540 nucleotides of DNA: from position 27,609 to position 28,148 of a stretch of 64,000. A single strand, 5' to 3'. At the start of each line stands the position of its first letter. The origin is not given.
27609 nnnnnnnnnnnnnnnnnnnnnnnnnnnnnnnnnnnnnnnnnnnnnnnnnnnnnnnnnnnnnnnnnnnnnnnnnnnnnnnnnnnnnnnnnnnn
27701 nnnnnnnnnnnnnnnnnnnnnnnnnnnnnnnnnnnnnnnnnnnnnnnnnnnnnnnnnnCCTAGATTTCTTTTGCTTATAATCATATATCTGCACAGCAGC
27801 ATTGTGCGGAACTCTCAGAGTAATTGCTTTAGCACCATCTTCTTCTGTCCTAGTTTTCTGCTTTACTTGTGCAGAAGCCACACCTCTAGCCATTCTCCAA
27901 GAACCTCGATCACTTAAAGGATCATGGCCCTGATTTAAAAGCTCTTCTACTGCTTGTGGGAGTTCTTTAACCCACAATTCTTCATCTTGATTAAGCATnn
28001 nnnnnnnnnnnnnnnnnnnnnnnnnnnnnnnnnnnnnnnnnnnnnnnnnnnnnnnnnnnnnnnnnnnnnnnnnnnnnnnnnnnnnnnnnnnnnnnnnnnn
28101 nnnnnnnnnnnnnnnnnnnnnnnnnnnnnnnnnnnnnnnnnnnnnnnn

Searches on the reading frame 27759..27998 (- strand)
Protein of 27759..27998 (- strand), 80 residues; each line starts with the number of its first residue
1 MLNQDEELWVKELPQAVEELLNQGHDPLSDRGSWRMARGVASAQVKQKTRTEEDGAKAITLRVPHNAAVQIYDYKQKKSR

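Call 23: find_encoding_contigs(protein=window:27759-27998:-, flank=10000, max_places=5)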
Protein window:27759-27998:- (80 aa): no gene with exactly this product is on record in the collection.
